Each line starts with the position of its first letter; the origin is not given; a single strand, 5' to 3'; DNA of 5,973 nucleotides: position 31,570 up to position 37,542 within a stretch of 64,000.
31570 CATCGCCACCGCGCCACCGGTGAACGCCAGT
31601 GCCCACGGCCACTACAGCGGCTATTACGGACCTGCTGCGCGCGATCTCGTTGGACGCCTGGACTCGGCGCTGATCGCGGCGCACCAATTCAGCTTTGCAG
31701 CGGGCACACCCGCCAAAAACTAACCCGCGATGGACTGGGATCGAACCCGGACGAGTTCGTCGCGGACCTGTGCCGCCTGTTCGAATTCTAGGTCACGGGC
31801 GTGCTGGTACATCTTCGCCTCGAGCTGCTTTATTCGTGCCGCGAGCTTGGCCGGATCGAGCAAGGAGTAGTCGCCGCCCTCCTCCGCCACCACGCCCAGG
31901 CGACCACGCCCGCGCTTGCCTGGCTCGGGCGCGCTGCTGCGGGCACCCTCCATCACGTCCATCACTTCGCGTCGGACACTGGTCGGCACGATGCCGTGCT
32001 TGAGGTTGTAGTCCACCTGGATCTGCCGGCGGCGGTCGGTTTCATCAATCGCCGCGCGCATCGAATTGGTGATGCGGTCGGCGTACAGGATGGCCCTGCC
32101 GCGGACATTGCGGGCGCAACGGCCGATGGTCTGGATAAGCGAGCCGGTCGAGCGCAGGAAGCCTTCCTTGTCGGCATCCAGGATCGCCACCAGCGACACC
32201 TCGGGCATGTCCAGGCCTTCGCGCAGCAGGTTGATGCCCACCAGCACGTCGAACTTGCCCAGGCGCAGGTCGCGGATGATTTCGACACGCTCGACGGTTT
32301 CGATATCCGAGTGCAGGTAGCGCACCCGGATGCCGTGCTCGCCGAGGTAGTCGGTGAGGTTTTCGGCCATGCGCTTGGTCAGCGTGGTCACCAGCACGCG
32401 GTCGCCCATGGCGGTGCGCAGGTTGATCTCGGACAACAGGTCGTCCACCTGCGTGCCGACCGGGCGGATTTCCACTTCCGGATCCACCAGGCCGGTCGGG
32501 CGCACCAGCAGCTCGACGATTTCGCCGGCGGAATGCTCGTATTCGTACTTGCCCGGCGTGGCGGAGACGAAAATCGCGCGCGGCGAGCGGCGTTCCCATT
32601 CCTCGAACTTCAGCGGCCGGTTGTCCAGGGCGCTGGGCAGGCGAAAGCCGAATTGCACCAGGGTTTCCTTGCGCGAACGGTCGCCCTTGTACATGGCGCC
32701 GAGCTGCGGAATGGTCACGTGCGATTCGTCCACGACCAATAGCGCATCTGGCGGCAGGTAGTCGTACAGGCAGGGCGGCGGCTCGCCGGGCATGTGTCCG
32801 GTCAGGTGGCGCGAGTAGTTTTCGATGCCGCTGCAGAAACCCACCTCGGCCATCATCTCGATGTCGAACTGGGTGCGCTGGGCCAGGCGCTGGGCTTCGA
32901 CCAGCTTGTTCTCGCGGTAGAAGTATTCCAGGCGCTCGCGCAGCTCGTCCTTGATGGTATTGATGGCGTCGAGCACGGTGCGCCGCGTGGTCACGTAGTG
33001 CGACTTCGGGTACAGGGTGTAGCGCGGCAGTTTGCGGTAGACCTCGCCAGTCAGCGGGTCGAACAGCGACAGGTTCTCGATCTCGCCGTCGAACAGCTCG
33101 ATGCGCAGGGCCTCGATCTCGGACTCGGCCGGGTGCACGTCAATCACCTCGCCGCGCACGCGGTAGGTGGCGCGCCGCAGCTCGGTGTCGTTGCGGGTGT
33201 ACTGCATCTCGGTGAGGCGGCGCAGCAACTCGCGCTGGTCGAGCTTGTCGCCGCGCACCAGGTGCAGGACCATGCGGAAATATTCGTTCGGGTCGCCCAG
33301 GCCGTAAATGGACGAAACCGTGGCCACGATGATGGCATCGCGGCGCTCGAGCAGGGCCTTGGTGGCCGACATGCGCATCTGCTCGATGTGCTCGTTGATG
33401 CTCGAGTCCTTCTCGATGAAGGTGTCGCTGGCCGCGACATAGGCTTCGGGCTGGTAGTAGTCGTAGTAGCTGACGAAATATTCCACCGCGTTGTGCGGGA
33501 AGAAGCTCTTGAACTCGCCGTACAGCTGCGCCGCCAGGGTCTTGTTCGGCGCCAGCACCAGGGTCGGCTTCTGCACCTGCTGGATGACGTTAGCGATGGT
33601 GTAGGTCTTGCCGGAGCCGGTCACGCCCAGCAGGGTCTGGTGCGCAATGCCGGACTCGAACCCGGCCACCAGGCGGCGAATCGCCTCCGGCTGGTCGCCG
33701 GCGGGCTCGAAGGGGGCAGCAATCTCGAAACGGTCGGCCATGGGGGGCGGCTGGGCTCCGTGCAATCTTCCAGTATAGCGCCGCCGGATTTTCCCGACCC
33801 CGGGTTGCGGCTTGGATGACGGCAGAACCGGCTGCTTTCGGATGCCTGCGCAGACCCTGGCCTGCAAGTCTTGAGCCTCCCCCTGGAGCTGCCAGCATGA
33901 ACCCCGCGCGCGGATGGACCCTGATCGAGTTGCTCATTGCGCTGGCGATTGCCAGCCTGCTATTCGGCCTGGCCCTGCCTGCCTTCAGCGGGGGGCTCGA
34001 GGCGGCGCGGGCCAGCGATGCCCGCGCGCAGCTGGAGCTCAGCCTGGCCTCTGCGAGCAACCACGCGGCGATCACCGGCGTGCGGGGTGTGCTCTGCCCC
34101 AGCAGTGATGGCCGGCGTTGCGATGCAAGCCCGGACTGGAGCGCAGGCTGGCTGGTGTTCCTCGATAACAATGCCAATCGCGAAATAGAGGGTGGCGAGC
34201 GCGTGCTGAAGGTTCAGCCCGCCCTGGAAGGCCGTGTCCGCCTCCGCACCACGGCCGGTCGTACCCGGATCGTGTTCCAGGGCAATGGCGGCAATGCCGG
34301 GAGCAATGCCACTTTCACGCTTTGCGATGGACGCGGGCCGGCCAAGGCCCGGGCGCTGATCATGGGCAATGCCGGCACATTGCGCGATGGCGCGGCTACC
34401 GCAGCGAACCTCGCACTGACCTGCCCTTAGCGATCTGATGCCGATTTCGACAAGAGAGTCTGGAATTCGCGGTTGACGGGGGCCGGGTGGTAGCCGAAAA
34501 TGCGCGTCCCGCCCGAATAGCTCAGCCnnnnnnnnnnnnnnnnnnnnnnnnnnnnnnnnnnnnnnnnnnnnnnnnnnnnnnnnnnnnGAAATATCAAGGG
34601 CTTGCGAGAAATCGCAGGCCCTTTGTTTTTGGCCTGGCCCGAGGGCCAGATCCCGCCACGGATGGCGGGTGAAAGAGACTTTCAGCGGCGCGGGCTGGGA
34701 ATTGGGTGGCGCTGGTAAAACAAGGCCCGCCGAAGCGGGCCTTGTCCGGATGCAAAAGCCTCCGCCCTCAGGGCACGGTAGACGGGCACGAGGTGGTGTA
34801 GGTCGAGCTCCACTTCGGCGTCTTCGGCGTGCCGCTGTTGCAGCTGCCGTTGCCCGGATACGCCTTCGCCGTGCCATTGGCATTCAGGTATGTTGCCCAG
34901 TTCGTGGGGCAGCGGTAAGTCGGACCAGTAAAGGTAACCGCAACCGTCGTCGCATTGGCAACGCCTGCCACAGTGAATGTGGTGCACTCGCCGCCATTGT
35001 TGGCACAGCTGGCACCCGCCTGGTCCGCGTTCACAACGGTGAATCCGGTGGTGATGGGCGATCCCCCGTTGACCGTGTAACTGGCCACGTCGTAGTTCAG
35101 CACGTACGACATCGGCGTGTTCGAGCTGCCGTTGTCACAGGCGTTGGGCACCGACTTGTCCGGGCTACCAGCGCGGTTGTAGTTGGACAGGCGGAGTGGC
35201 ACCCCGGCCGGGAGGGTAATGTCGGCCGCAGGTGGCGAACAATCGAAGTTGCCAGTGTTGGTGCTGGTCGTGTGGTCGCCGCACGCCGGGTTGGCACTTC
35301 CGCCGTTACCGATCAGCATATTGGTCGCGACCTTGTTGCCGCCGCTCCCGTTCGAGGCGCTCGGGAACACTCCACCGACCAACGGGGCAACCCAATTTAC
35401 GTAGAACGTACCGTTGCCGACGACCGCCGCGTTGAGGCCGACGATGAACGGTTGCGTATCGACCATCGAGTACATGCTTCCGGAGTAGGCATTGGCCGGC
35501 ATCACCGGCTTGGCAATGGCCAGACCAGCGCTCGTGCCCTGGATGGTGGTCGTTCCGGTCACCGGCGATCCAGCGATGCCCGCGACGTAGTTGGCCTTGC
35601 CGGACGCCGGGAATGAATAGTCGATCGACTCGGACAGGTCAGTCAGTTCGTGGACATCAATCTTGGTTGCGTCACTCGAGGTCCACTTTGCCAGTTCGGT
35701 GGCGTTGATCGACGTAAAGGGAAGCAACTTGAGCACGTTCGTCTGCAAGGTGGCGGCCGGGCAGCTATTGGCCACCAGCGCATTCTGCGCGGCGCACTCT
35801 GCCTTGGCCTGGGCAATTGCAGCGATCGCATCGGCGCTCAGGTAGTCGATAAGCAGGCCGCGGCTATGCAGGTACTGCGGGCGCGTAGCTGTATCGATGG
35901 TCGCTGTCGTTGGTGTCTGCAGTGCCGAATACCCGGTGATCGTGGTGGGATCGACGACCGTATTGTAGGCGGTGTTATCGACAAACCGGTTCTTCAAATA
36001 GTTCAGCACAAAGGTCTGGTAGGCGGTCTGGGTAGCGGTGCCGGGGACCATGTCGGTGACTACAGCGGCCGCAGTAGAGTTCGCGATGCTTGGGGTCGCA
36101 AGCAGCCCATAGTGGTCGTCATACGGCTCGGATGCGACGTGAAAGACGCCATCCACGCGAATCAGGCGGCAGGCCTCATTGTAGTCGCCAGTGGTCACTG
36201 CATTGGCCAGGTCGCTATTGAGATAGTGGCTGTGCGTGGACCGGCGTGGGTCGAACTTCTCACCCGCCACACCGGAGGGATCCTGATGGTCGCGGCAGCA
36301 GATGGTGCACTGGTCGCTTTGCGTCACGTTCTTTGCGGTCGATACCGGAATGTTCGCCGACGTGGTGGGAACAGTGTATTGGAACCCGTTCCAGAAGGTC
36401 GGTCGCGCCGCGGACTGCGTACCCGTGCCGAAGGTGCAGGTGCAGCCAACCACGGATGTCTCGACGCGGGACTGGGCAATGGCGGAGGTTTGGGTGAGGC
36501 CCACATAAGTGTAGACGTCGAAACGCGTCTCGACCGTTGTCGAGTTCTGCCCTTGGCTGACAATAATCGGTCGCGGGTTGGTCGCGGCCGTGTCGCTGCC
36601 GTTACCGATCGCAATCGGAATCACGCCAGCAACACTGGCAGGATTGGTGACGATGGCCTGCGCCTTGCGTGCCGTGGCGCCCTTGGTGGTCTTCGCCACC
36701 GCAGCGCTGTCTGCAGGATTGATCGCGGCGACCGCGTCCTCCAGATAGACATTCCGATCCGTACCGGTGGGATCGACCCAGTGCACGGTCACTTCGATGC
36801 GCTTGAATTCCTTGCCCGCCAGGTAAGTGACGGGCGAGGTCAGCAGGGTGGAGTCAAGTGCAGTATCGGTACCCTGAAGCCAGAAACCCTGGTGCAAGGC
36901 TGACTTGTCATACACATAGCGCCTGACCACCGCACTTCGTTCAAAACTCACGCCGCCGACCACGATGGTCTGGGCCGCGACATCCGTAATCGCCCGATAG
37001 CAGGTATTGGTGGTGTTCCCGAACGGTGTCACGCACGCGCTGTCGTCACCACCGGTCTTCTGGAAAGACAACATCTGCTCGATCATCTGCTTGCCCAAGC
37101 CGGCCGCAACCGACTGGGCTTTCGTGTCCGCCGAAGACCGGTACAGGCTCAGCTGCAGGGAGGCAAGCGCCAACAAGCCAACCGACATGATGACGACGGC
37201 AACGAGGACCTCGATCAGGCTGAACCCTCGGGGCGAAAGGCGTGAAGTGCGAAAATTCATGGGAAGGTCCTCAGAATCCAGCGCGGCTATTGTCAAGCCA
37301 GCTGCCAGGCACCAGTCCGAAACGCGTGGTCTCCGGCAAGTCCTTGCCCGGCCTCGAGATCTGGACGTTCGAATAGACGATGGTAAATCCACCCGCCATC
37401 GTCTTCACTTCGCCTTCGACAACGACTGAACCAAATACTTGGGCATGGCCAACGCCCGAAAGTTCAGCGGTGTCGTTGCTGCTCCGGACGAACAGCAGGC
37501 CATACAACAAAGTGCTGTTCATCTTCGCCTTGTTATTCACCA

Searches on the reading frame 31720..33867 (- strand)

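Call 46: search_protein_families(library=pfam, proteins=[window:31720-33867:-], max_evalue=0.001)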
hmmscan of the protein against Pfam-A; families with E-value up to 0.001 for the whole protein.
window:31720-33867:- (715 aa): 7 families
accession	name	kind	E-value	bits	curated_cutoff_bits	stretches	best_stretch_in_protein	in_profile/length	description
PF17757.6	UvrB_inter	-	9.5e-31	106.2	22.9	1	201-291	1-91/91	UvrB interaction domain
PF00271.37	Helicase_C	-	4.3e-21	75.7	23.5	1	477-587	5-109/110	Helicase conserved C-terminal domain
PF12344.14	UvrB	-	5.8e-21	74.5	27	1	594-635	1-42/43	Ultra-violet resistance protein B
PF04851.21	ResIII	-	2e-12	47.8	22.5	1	56-134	5-84/164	Type III restriction enzyme, res subunit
PF02151.25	UVR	-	5.7e-09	35.9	21.5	1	678-710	3-35/36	UvrB/uvrC motif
PF00270.35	DEAD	-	2.2e-06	27.9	26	1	78-132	18-80/167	DEAD/DEAH box helicase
PF13604.12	AAA_30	-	0.00085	19.5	27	0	58-118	5-65/191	AAA domain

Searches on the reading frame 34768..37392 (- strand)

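Call 46: search_protein_families(library=pfam, proteins=[window:34768-37392:-], max_evalue=0.001)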
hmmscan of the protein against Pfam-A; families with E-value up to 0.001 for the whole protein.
window:34768-37392:- (874 aa): 1 family
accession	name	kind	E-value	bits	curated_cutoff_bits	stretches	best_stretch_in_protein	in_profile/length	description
PF07963.17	N_methyl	-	7.1e-07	29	21.2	1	55-76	5-26/27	Prokaryotic N-terminal methylation motif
